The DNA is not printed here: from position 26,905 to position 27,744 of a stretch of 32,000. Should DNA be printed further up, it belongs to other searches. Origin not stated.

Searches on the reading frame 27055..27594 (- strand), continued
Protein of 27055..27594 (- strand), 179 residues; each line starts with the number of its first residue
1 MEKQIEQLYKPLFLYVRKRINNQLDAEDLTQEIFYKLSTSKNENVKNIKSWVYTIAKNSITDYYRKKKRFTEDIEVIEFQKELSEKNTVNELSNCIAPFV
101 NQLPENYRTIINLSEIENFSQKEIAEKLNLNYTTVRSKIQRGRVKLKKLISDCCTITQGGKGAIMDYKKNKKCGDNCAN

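Call 24: find_encoding_contigs(protein=P0082, flank=10000, max_places=1)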
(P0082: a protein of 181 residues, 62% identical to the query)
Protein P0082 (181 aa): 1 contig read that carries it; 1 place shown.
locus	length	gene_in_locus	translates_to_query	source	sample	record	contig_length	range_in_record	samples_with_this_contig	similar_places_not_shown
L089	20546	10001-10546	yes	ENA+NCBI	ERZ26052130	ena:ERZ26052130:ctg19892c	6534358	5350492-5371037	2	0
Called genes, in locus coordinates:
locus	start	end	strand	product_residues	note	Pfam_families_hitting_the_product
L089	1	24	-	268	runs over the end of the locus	PF12833:HTH_18, PF00165:HTH_AraC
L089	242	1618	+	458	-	PF00989:PAS, PF08448:PAS_4, PF13426:PAS_9, PF08447:PAS_3, PF00512:HisKA, PF02518:HATPase_c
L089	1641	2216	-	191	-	PF06718:DUF1203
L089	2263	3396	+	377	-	PF21033:RMD1-3 (faint), PF07719:TPR_2 (faint), PF13424:TPR_12 (faint), PF13432:TPR_16, PF00515:TPR_1, PF13181:TPR_8 (weak), PF13414:TPR_11, PF13431:TPR_17 (weak), +3 more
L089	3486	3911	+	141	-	PF05618:RimB-like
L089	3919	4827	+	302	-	PF18030:Rimk_N, PF14397:ATPgrasp_ST (faint), PF02655:ATP-grasp_3, PF02955:GSH-S_ATP, PF08443:RimK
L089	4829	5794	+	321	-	PF24827:AstE_AspA_cat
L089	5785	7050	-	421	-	-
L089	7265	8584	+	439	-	PF01266:DAO (weak), PF01946:Thi4 (faint), PF07992:Pyr_redox_2 (weak), PF13450:NAD_binding_8 (weak), PF13738:Pyr_redox_3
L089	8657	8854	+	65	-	-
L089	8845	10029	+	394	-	PF07690:MFS_1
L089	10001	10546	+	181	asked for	PF04542:Sigma70_r2, PF08281:Sigma70_r4_2, PF04545:Sigma70_r4 (faint)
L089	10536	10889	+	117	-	-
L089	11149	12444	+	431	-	PF00512:HisKA, PF02518:HATPase_c, PF14501:HATPase_c_5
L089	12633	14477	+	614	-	PF00128:Alpha-amylase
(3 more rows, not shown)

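Call 25: find_encoding_contigs(protein=P0064, flank=10000, max_places=1)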
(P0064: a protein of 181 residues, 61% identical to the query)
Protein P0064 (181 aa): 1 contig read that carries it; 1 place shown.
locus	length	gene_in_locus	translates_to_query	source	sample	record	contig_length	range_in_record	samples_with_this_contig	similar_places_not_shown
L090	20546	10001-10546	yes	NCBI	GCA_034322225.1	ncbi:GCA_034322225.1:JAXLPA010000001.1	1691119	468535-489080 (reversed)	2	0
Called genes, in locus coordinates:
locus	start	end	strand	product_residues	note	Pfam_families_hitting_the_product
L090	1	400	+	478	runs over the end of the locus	PF14322:SusD-like_3, PF07980:SusD_RagB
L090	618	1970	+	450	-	PF10091:Glycoamylase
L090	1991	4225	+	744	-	PF00933:Glyco_hydro_3, PF01915:Glyco_hydro_3_C, PF14310:Fn3-like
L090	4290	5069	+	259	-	PF18962:Por_Secre_tail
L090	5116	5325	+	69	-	-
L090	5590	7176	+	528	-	PF00474:SSF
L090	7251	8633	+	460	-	PF07992:Pyr_redox_2 (weak), PF13450:NAD_binding_8 (weak), PF13738:Pyr_redox_3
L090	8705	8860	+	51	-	-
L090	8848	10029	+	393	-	PF07690:MFS_1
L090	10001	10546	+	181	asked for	PF04542:Sigma70_r2, PF08281:Sigma70_r4_2, PF04545:Sigma70_r4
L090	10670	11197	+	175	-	-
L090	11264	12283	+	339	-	PF14358:DUF4405 (weak), PF10029:DUF2271 (faint)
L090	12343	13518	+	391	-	PF00155:Aminotran_1_2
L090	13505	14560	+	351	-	PF00743:FMO-like, PF01266:DAO (weak), PF01946:Thi4 (faint), PF03486:HI0933_like (faint), PF07992:Pyr_redox_2, PF13450:NAD_binding_8 (weak), PF13738:Pyr_redox_3, PF13434:Lys_Orn_oxgnase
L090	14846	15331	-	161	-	-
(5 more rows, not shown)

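Call 56: search_protein_families(library=pfam, proteins=[L002:9639-10118:-, L002:8564-9601:-, L084:10615-11790:+, L084:11777-12814:+, L087:14099-15058:+, L085:10781-11275:+, L085:11641-12375:+], max_evalue=0.01)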
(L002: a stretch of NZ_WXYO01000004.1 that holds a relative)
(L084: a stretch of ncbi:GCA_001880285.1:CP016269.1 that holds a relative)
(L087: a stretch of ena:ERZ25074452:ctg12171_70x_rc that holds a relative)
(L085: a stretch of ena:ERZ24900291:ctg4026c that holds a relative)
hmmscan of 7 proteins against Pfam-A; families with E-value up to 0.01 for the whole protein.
L002:9639-10118:- (159 aa): 1 family
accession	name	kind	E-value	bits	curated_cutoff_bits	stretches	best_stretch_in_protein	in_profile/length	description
PF20130.4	DUF6520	-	0.005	17.6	25.4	1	1-57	1-61/83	Family of unknown function (DUF6520)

L002:8564-9601:- (345 aa): 2 families
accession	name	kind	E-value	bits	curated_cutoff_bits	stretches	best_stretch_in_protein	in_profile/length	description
PF14358.11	DUF4405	-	3.9e-05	24.5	26.7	1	7-57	2-66/66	Domain of unknown function (DUF4405)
PF10029.15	DUF2271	-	0.0042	17.2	27.3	0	130-232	6-72/136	Predicted periplasmic protein (DUF2271)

L084:10615-11790:+ (391 aa): 3 families
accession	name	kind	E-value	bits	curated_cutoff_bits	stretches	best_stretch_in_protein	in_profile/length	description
PF00155.27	Aminotran_1_2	-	1e-38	133.9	19.7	1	69-371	46-349/361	Aminotransferase class I and II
PF01212.27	Beta_elim_lyase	-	0.0015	18.4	27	1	148-202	107-168/288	Beta-eliminating lyase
PF01053.26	Cys_Met_Meta_PP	-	0.0021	17.1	27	1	100-203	79-174/381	Cys/Met metabolism PLP-dependent enzyme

L084:11777-12814:+ (345 aa): 11 families
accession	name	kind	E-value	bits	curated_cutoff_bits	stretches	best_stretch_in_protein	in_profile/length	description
PF13738.12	Pyr_redox_3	-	8.4e-30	104.5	30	1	7-313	1-305/305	Pyridine nucleotide-disulphide oxidoreductase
PF07992.20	Pyr_redox_2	-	9.3e-21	74.9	26.1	1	4-313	1-274/291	Pyridine nucleotide-disulphide oxidoreductase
PF00743.25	FMO-like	-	3.3e-16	59.3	22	1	48-188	56-209/532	Flavin-binding monooxygenase-like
PF13434.12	Lys_Orn_oxgnase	-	1.3e-10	41.4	21.3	1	71-218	90-249/339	L-lysine 6-monooxygenase/L-ornithine 5-monooxygenase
PF01266.30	DAO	-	5.8e-08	33.1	27.9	1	5-55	1-49/353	FAD dependent oxidoreductase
PF03486.20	HI0933_like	-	2.7e-06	27.5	50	0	5-39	2-36/244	HI0933-like protein Rossmann domain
PF13450.12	NAD_binding_8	-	9.1e-06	26.3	21.9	1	8-43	1-36/68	NAD(P)-binding Rossmann-like domain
PF01946.23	Thi4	-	0.00036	20.3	26.2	1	4-42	18-58/235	Thi4 family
PF00070.33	Pyr_redox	-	0.0011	19.9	22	0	6-35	2-31/82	Pyridine nucleotide-disulphide oxidoreductase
PF21799.2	MurD-like_N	-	0.0026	18.5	27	0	6-39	3-36/88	Mur ligase MurD-like, N-terminal domain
PF00890.30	FAD_binding_2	-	0.0044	16.7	20.4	0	5-41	1-37/414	FAD binding domain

L087:14099-15058:+ (319 aa): 2 families
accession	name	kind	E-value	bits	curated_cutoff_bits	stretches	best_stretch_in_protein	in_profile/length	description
PF10029.15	DUF2271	-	0.00016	21.8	27.3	1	104-185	2-57/136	Predicted periplasmic protein (DUF2271)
PF14358.11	DUF4405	-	0.00092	20.1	26.7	1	1-38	14-65/66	Domain of unknown function (DUF4405)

L085:10781-11275:+ (164 aa): 0 families

L085:11641-12375:+ (244 aa): 0 families

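Call 65: find_encoding_contigs(protein=P0001, flank=10000, max_places=2)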
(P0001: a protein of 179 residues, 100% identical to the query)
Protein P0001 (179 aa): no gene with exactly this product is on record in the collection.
